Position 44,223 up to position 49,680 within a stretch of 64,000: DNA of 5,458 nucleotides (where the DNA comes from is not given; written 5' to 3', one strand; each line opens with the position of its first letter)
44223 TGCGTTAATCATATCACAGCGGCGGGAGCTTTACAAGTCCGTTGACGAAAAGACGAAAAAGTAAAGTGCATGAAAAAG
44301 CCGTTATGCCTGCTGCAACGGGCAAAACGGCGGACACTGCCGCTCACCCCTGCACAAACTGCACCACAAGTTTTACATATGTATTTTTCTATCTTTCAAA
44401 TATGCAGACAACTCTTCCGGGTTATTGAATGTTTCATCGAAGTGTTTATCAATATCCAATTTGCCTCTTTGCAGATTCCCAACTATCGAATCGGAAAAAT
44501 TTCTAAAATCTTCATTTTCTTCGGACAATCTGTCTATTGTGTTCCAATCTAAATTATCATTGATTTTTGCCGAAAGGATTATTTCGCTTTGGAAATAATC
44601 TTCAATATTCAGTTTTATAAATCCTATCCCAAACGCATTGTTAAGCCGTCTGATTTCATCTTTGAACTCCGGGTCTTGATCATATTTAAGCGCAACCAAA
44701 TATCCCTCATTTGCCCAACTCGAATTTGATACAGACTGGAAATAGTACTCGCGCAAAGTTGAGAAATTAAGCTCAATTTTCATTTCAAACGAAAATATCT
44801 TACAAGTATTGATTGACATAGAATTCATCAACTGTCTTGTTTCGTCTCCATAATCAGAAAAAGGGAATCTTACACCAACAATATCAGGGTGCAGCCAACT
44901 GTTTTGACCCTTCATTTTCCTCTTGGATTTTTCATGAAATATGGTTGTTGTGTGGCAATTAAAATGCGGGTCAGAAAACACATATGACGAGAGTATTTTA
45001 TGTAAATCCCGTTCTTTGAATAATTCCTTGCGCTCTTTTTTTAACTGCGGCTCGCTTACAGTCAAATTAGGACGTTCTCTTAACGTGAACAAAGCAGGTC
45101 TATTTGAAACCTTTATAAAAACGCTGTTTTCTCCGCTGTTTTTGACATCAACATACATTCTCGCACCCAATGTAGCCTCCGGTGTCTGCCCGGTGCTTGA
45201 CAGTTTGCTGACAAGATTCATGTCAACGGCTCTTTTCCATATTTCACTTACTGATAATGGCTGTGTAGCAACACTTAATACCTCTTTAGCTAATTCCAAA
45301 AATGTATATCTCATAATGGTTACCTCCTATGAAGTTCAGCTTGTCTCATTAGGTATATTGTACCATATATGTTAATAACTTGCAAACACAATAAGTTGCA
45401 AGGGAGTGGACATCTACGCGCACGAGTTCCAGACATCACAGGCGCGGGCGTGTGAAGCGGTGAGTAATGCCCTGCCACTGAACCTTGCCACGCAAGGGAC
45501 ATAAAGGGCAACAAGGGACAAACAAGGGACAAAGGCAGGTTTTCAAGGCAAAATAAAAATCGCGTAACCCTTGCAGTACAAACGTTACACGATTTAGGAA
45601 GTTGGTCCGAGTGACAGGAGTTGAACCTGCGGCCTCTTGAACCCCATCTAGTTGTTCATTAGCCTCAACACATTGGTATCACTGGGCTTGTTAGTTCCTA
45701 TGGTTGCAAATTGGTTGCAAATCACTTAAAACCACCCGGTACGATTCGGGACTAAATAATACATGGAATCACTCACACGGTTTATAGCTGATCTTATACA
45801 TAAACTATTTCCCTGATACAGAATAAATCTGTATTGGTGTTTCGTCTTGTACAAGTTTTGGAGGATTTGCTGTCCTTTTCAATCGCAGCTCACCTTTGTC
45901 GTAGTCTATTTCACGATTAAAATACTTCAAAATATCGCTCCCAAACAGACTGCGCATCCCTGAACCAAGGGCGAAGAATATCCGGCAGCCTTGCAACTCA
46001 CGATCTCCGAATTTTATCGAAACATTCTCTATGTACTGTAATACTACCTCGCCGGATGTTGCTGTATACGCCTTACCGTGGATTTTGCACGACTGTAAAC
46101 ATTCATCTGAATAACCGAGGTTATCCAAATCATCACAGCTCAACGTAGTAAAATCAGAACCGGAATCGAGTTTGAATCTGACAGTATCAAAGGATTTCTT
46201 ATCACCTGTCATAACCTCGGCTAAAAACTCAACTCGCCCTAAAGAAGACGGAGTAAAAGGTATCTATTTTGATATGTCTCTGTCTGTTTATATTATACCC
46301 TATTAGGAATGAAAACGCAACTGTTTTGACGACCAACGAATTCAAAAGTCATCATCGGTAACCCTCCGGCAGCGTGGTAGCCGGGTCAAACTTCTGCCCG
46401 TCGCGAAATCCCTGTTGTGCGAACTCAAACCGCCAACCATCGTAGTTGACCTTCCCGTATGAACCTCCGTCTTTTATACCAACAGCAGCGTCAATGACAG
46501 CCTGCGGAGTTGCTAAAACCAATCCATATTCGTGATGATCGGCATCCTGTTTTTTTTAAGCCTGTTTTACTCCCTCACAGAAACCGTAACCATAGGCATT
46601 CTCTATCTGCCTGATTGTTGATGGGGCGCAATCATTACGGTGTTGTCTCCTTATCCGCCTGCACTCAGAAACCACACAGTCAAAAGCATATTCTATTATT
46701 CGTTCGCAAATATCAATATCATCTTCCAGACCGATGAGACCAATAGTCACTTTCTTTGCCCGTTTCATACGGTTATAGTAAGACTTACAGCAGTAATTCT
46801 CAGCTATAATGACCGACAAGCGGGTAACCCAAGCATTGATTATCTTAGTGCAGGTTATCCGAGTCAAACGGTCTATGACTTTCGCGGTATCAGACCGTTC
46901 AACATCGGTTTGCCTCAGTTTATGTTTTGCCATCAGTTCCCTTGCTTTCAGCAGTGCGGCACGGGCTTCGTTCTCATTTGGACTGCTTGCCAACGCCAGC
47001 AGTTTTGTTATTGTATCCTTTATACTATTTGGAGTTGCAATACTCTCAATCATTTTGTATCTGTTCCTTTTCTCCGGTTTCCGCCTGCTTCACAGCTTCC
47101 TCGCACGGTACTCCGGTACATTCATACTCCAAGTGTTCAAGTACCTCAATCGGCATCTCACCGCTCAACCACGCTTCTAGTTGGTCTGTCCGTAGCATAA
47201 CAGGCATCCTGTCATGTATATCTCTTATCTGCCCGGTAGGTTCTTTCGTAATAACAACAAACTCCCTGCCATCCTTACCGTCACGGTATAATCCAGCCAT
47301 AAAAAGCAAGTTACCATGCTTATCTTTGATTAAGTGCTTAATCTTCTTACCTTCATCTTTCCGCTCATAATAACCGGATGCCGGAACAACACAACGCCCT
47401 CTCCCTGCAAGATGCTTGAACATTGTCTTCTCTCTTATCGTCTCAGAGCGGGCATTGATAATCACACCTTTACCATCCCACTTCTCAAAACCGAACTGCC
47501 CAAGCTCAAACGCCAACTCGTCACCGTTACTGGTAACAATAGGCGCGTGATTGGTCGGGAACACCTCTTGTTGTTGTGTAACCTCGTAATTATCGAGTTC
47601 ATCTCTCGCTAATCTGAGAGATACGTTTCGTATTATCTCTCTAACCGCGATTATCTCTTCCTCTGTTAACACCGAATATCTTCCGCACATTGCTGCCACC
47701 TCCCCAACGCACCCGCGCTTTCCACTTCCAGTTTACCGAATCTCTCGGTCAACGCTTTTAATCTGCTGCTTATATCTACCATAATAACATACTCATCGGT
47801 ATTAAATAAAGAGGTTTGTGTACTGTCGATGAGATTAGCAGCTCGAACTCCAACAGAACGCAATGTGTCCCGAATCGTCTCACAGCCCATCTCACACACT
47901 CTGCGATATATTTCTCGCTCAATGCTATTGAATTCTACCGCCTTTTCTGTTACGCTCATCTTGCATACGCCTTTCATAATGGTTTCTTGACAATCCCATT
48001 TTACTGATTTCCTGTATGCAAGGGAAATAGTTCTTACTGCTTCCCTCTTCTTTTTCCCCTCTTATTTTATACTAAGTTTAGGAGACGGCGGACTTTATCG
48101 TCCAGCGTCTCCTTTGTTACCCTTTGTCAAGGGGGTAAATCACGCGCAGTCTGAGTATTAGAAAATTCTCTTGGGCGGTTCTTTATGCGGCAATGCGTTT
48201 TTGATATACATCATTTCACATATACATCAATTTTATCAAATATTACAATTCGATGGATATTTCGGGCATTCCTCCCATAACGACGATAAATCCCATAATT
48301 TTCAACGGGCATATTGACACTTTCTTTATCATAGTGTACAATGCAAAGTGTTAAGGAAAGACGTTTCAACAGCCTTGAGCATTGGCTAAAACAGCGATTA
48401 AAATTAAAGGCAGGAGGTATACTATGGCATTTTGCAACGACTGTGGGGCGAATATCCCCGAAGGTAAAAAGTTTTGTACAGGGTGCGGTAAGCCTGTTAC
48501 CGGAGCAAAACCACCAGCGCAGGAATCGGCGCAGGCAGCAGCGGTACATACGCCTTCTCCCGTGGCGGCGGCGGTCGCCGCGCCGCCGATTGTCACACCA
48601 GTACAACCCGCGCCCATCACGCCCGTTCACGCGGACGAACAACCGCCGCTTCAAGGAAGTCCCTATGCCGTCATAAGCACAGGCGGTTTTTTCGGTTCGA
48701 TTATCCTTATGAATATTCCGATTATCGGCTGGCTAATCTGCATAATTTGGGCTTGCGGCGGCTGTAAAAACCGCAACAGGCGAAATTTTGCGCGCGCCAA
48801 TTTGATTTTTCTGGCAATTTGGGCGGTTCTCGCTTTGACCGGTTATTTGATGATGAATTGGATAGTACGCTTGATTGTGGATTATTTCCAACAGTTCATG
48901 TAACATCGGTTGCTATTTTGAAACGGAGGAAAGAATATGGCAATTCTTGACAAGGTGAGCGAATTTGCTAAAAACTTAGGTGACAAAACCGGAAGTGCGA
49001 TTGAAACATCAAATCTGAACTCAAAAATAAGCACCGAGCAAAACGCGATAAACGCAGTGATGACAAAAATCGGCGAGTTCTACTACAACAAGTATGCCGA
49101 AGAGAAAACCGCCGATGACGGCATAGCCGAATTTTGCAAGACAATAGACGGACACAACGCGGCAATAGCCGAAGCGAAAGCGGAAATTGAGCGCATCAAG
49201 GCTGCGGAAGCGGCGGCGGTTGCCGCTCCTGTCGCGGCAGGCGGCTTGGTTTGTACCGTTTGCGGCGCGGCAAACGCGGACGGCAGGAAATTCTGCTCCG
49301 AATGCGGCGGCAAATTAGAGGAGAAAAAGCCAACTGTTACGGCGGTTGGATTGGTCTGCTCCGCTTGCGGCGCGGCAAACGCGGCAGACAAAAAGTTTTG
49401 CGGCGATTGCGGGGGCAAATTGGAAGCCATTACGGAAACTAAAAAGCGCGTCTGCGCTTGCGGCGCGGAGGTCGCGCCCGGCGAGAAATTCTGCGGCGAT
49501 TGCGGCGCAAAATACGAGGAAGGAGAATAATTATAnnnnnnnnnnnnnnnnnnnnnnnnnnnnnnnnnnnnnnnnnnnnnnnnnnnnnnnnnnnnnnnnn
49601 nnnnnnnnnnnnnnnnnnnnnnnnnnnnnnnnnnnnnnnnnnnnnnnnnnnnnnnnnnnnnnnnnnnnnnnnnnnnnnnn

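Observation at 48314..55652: Nine-gene cluster of zinc-ribbon membrane proteins plus leader-sharing lipoproteins: candidate undescribed envelope-spanning system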

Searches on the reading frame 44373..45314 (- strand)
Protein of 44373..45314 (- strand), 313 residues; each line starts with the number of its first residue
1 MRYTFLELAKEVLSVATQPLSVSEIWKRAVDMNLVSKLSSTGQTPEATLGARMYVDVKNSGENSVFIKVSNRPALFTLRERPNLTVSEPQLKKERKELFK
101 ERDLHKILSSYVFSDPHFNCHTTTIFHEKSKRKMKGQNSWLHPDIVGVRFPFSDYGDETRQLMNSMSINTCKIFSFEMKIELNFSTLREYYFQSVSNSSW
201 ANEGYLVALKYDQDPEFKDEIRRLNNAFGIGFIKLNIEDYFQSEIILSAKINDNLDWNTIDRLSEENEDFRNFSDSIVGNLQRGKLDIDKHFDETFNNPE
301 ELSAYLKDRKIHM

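Call 24: search_protein_families(library=pfam, proteins=[window:44373-45314:-], max_evalue=0.01)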
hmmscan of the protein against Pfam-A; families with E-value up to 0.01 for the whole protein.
window:44373-45314:- (313 aa): 1 family
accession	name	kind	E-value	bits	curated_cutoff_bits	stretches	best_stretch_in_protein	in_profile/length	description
PF05066.19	HARE-HTH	-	2.1e-16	60.5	25.9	1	4-77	2-70/71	HB1, ASXL, restriction endonuclease HTH domain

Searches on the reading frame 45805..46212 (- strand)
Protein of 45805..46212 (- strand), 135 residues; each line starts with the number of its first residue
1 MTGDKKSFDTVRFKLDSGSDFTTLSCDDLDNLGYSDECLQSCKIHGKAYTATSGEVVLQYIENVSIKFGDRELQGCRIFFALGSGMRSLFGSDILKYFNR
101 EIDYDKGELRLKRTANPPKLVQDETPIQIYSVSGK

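Call 24: search_protein_families(library=pfam, proteins=[window:45805-46212:-], max_evalue=0.01)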
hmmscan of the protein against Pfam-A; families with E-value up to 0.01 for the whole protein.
window:45805-46212:- (135 aa): 2 families
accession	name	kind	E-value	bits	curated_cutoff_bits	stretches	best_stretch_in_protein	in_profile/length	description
PF13975.11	gag-asp_proteas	-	5.1e-05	24.2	28.2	1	10-96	9-91/92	gag-polyprotein putative aspartyl protease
PF13650.11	Asp_protease_2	-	8.4e-05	23.6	24.3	1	10-93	9-89/90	Aspartyl protease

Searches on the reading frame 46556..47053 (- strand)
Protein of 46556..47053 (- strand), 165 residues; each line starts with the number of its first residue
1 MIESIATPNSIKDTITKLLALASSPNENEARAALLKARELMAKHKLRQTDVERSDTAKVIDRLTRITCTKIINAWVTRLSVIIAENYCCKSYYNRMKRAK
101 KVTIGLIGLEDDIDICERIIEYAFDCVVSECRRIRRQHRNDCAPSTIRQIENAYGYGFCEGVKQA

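Call 24: search_protein_families(library=pfam, proteins=[window:46556-47053:-], max_evalue=0.01)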
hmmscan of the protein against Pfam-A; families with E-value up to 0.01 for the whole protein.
window:46556-47053:- (165 aa): 2 families
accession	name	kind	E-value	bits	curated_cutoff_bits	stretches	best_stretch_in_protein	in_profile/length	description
PF23771.1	DUF7168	-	8.5e-17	61.5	25.5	1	55-164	7-106/140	Domain of unknown function (DUF7168)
PF10979.13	DUF2786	-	6.7e-14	52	23.9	1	11-46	2-38/40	Protein of unknown function (DUF2786)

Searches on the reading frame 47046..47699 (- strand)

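Call 24: search_protein_families(library=pfam, proteins=[window:47046-47699:-], max_evalue=0.01)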
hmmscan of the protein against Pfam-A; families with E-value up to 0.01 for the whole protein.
window:47046-47699:- (217 aa): 1 family
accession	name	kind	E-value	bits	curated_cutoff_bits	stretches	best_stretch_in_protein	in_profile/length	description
PF02586.19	SRAP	-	1.1e-38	133.4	27.1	1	4-182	1-186/214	SOS response associated peptidase (SRAP)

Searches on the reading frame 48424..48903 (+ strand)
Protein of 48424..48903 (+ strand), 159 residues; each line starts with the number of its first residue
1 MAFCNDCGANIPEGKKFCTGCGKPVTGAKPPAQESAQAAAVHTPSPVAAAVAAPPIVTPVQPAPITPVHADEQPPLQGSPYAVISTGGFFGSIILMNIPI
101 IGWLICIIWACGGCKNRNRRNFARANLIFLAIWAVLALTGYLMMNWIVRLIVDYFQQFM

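Call 3: search_protein_families(library=pfam, proteins=[window:48424-48903:+], max_evalue=0.1)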
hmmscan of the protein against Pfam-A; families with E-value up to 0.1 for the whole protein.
window:48424-48903:+ (159 aa): 7 families
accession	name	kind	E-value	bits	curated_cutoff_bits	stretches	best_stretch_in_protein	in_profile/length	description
PF13240.11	Zn_Ribbon_1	-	6.3e-06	26.3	25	1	3-25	1-23/23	zinc-ribbon domain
PF12773.13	DZR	-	0.00022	21.8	27.3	1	4-26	1-23/45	Double zinc ribbon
PF18912.6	DZR_2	-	0.0069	16.6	27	1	2-28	22-49/56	Double zinc ribbon domain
PF16919.11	PknG_rubred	-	0.015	15.7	28.5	1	10-30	31-51/74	Protein kinase G rubredoxin domain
PF09889.16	DUF2116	-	0.016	15.6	26.8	0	4-19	6-21/59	Probable treble clef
PF13248.11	Zn_ribbon_3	-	0.024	14.5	27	1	4-24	5-25/26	zinc-ribbon domain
PF17032.10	Zn_ribbon_15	-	0.077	14.2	28.9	0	3-22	54-73/73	zinc-ribbon family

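Call 4: search_protein_families(library=ncbifam, proteins=[window:48424-48903:+], max_evalue=0.1)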
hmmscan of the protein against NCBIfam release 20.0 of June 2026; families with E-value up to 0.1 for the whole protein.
window:48424-48903:+ (159 aa): 2 families
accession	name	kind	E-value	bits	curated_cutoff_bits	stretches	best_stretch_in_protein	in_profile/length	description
NF049861.1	SCO2400_fam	subfamily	0.0047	17.5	55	1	1-46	1-40/136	SCO2400 family protein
NF045510.1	4Cys_prefix_kin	domain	0.077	13.3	24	0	12-24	13-25/26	4-Cys prefix domain-containing protein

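Call 9: search_protein_families(library=padloc, proteins=[window:48424-48903:+], max_evalue=0.1)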
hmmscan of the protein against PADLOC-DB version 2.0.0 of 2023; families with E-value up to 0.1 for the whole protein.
window:48424-48903:+ (159 aa): 0 families

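Call 10: search_protein_families(library=phrogs, proteins=[window:48424-48903:+], max_evalue=0.1)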
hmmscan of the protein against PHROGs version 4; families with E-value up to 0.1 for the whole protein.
window:48424-48903:+ (159 aa): 6 families
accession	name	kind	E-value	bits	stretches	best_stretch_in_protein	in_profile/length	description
phrog_2546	-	unknown function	7.1e-05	24.1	1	3-36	2-35/180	-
phrog_16989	-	moron, auxiliary metabolic gene and host takeover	0.0061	17.6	1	2-39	7-44/122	membrane protein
phrog_4852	-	unknown function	0.013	16.2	1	1-40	13-54/194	-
phrog_10292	-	unknown function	0.022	15.7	0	1-29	3-29/136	-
phrog_8633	-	unknown function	0.073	14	1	134-155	12-33/39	-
phrog_12855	-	moron, auxiliary metabolic gene and host takeover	0.095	12.6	0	1-39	5-46/333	membrane protein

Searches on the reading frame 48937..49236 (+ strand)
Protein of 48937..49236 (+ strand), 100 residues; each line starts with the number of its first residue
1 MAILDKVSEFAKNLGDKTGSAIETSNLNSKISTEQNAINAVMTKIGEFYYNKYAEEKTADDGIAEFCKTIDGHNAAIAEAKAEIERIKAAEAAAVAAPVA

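Call 90: search_solved_structures(query=A4, max_evalue=10)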
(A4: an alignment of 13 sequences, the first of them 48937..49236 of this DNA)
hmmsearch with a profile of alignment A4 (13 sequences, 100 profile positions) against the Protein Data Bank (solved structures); distinct sequences matched with E-value up to 10: 7.
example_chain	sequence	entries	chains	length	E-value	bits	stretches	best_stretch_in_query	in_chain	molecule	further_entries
6qz9_0A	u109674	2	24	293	0.052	17.1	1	22-54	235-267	Proximal tail tube connector protein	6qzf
9jmh_A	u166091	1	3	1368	0.23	15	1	3-49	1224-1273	Spike glycoprotein,Fibritin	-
4yk3_A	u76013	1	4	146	0.44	14.1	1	55-91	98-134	BepE protein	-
9qgq_A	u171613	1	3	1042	0.73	13.4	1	16-86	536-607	Homotrimer of the extracellular PPIase Mpn444 from Mycoplasma pneumoniae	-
9nxu_A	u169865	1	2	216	1.5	12.4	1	38-68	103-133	Glutathione S transferase class delta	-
9ueb_A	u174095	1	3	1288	6.8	10.3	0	3-49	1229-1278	Spike glycoprotein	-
9wxf_A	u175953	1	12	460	7.7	10.1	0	35-58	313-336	Dandelion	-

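Call 91: search_protein_families(library=pfam, alignment_id=A4, max_evalue=10)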
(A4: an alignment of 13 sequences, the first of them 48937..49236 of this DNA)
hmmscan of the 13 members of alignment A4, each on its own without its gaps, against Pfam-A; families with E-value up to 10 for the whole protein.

A. member 1, window:48937-49236:+ (100 aa): 7 families
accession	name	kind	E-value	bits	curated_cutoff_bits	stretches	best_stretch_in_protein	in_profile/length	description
PF04691.17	ApoC-I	-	0.0017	18.6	28.3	1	4-27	12-38/61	Apolipoprotein C-I (ApoC-1)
PF05791.16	Bacillus_HBL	-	0.0017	18.6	29.1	1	5-89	89-172/177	Bacillus haemolytic enterotoxin (HBL)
PF16469.10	NPA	-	0.016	16.3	27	1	30-92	25-87/123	Nematode polyprotein allergen ABA-1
PF03528.20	Rabaptin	-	0.046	12.9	26.7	1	37-91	30-84/486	Rabaptin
PF07361.16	Cytochrom_B562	-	0.06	14.4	30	1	23-88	25-91/102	Cytochrome b562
PF21932.3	M2AP_beta_dom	-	0.081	13.2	27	1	9-77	36-105/170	MIC2-associated protein, central beta-domain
PF02295.23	z-alpha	-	0.2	12.1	21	1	5-42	7-42/67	Adenosine deaminase z-alpha domain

B. families by the number of members that match (of 13 scanned): 23 families
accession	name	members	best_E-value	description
PF05791.16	Bacillus_HBL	3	0.00016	Bacillus haemolytic enterotoxin (HBL)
PF04691.17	ApoC-I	3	0.0017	Apolipoprotein C-I (ApoC-1)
PF14362.11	DUF4407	3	0.039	Domain of unknown function (DUF4407)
PF20733.2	LRIM1_dimer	1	0.0041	Dimerization domain in LRIM1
PF17562.7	Styelin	1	0.012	Styelin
PF08023.17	Antimicrobial_2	1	0.012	Frog antimicrobial peptide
PF16469.10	NPA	1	0.016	Nematode polyprotein allergen ABA-1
PF20216.3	DUF6576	1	0.02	Family of unknown function (DUF6576)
PF00208.27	ELFV_dehydrog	1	0.021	Glutamate/Leucine/Phenylalanine/Valine dehydrogenase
PF21871.1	Gp6_C-III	1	0.03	Baseplate structural protein gp6, C-terminal domain III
PF03528.20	Rabaptin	1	0.046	Rabaptin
PF20194.3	DUF6557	1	0.048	Family of unknown function (DUF6557)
PF07361.16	Cytochrom_B562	1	0.06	Cytochrome b562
PF14141.11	YqzM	1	0.07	YqzM-like protein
PF21932.3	M2AP_beta_dom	1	0.081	MIC2-associated protein, central beta-domain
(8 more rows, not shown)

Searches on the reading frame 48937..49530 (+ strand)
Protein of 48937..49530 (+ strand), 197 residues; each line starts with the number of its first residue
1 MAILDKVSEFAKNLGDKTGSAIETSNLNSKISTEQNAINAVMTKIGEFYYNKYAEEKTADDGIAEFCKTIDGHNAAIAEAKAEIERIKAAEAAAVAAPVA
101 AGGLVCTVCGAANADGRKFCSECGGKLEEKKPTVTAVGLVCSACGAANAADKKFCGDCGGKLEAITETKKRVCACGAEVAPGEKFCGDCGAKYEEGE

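Call 3: search_protein_families(library=pfam, proteins=[window:48937-49530:+], max_evalue=0.1)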
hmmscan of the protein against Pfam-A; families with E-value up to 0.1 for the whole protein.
window:48937-49530:+ (197 aa): 14 families
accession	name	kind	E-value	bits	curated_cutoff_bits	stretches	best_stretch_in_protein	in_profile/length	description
PF12773.13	DZR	-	1.2e-17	64.2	27.3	2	106-159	1-45/45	Double zinc ribbon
PF13240.11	Zn_Ribbon_1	-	3.5e-13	49.3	25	3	106-126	2-22/23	zinc-ribbon domain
PF24463.1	DUF7577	-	1.8e-11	43.9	28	2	140-163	4-27/27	Domain of unknown function (DUF7577)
PF13248.11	Zn_ribbon_3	-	8.7e-10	38.2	27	2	140-162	4-26/26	zinc-ribbon domain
PF18912.6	DZR_2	-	2.6e-08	34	27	2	141-189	10-55/56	Double zinc ribbon domain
PF09297.16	Zn_ribbon_NUD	-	0.0002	21.5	24.8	0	153-178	4-30/32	NADH pyrophosphatase zinc ribbon domain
PF17032.10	Zn_ribbon_15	-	0.00034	21.8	28.9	0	166-190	48-73/73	zinc-ribbon family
PF14803.11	Zn_ribbon_Nudix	-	0.0018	18.6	25.6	1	118-146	1-30/34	Nudix N-terminal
PF07191.17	Zn_ribbon_6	-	0.0019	18.6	25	2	120-165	3-42/67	Double zinc ribbon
PF09889.16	DUF2116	-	0.0021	18.4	26.8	0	106-131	6-32/59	Probable treble clef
PF02150.21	Zn_ribbon_RPB9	-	0.0038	17.5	25.2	1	118-147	2-30/36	RNA polymerases M/15 Kd subunit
PF11722.13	zf-TRM13_CCCH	-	0.0078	16.3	20.9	0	169-187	10-26/29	CCCH zinc finger in TRM13 protein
PF11781.13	Zn_ribbon_RRN7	-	0.0083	16.2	27.1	1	103-124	4-28/32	Zinc-finger of RNA-polymerase I-specific TFIIB, Rrn7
PF05791.16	Bacillus_HBL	-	0.011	16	29.1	1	5-89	89-172/177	Bacillus haemolytic enterotoxin (HBL)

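Call 4: search_protein_families(library=ncbifam, proteins=[window:48937-49530:+], max_evalue=0.1)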
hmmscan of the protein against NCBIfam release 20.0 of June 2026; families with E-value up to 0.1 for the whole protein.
window:48937-49530:+ (197 aa): 5 families
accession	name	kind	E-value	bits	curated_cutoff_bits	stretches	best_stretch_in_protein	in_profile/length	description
NF011149.0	PRK14559.1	equivalog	2.7e-06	26.4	374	2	139-192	2-50/642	serine/threonine phosphatase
NF005651.0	PRK07418.1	subfamily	0.0018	16.5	942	1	134-162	589-617/617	acetolactate synthase large subunit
NF010546.0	PRK13936.1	equivalog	0.015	15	276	1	81-144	23-86/197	phosphoheptose isomerase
NF049953.1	ribbon_DG_selen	exception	0.02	14.8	130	0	167-192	144-170/172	zinc ribbon-containing (seleno)protein DG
NF003161.0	PRK04136.1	equivalog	0.036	13.6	54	0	140-160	16-36/49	50S ribosomal protein L40e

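Call 9: search_protein_families(library=padloc, proteins=[window:48937-49530:+], max_evalue=0.1)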
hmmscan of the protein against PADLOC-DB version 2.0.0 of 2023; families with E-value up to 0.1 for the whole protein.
window:48937-49530:+ (197 aa): 0 families

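Call 10: search_protein_families(library=phrogs, proteins=[window:48937-49530:+], max_evalue=0.1)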
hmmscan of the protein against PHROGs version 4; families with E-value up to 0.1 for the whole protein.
window:48937-49530:+ (197 aa): 5 families
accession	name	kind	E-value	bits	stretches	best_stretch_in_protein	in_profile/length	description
phrog_16351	-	DNA, RNA and nucleotide metabolism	2e-06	29.2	2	101-128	61-88/97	DNA binding protein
phrog_2546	-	unknown function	1.6e-05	26.2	1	105-133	2-30/180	-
phrog_16671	-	unknown function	0.0026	18.9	0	149-172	18-41/117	-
phrog_10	-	head and packaging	0.073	13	1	25-118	266-334/752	major head protein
phrog_4479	-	head and packaging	0.082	14.2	0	73-105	41-73/84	terminase small subunit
